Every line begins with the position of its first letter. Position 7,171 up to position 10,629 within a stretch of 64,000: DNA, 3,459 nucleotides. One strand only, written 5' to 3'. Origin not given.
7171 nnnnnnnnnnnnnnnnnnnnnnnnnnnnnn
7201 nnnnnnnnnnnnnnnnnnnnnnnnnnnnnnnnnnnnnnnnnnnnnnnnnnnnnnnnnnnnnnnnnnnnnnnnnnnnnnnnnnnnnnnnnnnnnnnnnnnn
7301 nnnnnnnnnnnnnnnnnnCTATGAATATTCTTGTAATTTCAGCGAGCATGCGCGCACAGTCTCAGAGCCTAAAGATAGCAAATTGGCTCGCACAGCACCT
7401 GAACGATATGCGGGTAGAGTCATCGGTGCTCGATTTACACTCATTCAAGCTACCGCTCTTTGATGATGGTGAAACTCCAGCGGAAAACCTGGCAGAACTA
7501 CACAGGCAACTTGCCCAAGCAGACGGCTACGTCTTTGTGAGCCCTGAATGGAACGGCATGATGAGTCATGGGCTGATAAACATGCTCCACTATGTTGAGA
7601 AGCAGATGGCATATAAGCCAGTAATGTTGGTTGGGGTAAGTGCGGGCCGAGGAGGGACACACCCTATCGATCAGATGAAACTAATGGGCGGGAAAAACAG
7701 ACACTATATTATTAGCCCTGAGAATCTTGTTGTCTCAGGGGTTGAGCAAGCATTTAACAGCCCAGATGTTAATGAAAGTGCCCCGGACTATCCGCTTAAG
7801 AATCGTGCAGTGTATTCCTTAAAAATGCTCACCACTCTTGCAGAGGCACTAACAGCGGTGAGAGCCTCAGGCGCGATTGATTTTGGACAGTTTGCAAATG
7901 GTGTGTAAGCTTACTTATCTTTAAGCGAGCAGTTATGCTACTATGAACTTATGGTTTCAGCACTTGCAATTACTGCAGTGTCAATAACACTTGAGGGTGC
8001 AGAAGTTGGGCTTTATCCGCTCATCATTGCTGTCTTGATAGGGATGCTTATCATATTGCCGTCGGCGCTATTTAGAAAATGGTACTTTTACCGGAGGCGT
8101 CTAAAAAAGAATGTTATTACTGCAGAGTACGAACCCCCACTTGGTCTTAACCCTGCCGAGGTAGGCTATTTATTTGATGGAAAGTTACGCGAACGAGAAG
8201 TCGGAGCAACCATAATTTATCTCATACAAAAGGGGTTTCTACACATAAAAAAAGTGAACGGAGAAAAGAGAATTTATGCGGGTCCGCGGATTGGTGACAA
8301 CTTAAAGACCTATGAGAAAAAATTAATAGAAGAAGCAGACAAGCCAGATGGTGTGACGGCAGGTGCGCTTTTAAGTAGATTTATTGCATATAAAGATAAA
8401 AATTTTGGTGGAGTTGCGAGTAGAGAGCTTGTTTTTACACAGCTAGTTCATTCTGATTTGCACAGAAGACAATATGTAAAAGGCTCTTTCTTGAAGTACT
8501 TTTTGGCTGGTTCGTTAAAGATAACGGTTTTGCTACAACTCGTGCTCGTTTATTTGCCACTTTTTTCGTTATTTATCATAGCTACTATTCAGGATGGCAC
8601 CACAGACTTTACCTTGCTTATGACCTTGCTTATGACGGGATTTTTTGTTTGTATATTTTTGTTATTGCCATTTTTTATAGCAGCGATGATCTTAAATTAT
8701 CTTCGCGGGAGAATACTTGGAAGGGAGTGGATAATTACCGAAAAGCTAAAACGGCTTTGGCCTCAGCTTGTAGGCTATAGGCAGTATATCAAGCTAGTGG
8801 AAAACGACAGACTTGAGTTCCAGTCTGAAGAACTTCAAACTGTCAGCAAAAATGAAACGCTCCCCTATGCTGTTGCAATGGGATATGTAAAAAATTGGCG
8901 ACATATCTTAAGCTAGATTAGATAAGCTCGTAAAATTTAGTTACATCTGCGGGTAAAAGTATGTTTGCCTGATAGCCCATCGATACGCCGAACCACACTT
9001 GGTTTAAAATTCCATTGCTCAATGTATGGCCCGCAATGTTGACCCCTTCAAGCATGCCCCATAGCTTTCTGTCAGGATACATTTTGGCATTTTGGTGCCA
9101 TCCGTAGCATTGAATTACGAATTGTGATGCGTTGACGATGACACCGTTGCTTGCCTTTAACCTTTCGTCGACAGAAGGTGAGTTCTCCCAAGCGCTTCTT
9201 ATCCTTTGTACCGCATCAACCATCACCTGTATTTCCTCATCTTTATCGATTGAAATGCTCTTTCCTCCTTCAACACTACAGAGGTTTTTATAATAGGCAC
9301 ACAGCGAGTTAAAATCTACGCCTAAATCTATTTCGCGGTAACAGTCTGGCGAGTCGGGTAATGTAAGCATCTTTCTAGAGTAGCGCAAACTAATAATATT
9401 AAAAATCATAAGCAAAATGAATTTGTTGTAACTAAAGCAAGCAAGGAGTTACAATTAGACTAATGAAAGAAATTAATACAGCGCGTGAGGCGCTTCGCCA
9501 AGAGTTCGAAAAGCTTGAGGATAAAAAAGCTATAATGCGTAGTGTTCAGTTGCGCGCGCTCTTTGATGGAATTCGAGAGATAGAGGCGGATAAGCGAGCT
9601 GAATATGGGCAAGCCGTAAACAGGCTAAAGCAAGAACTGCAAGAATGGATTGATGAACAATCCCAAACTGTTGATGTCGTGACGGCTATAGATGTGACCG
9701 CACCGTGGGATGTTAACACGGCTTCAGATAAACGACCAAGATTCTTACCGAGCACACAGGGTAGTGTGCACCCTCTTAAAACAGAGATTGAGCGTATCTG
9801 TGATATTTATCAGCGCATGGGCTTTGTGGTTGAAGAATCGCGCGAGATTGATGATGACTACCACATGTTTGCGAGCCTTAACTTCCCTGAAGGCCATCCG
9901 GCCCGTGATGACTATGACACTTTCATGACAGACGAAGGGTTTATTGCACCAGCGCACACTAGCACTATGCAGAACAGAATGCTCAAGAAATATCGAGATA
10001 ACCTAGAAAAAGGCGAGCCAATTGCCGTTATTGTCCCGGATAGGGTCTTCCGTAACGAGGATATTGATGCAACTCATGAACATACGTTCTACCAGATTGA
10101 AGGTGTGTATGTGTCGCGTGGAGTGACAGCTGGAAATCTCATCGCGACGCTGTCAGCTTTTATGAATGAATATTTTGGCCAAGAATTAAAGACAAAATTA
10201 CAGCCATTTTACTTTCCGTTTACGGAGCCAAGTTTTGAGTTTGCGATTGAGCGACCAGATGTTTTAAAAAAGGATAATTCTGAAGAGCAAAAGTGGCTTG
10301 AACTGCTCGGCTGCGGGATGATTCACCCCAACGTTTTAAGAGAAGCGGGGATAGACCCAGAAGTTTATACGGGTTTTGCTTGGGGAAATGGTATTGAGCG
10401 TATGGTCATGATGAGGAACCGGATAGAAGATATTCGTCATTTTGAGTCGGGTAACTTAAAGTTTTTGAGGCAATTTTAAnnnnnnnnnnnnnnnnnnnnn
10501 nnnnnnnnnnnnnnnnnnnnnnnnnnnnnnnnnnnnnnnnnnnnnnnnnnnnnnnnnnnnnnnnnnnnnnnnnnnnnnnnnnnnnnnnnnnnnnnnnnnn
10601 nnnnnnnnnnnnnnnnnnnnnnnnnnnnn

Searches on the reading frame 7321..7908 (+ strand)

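Call 9: search_protein_families(library=ncbifam, proteins=[window:7321-7908:+])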
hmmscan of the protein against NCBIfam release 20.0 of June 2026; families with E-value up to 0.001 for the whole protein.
window:7321-7908:+ (195 aa): 3 families
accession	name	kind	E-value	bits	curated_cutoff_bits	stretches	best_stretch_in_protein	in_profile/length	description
TIGR02690.1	resist_ArsH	equivalog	3.4e-09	36.1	292.25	1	3-170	29-196/219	arsenical resistance protein ArsH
TIGR03567.1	FMN_reduc_SsuE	equivalog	3.9e-05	23.7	164.05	1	2-95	1-94/171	NADPH-dependent FMN reductase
NF007859.0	PRK10569.1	equivalog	5.6e-05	23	225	1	1-95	1-96/191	NADPH-dependent FMN reductase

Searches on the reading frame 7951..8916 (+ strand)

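Call 53: search_protein_families(library=pfam, max_evalue=0.000001, proteins=[window:7951-8916:+])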
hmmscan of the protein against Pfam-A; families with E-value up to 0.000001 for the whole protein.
window:7951-8916:+ (321 aa): 1 family
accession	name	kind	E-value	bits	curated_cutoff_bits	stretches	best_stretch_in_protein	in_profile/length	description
PF20990.2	DUF2207_C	-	4.6e-21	76.1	33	1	59-317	3-244/247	Predicted membrane protein (DUF2207) C-terminal domain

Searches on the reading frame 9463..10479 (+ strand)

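Call 53: search_protein_families(library=pfam, max_evalue=0.000001, proteins=[window:9463-10479:+])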
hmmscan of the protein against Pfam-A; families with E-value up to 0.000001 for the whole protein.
window:9463-10479:+ (338 aa): 2 families
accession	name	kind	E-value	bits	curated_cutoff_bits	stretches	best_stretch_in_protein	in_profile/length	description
PF01409.25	tRNA-synt_2d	-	7.1e-75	252.1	19.8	1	97-338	11-246/246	tRNA synthetases class II core domain (F)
PF02912.23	Phe_tRNA-synt_N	-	6.5e-08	32.9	22.3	1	29-69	19-59/69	Aminoacyl tRNA synthetase class II, N-terminal domain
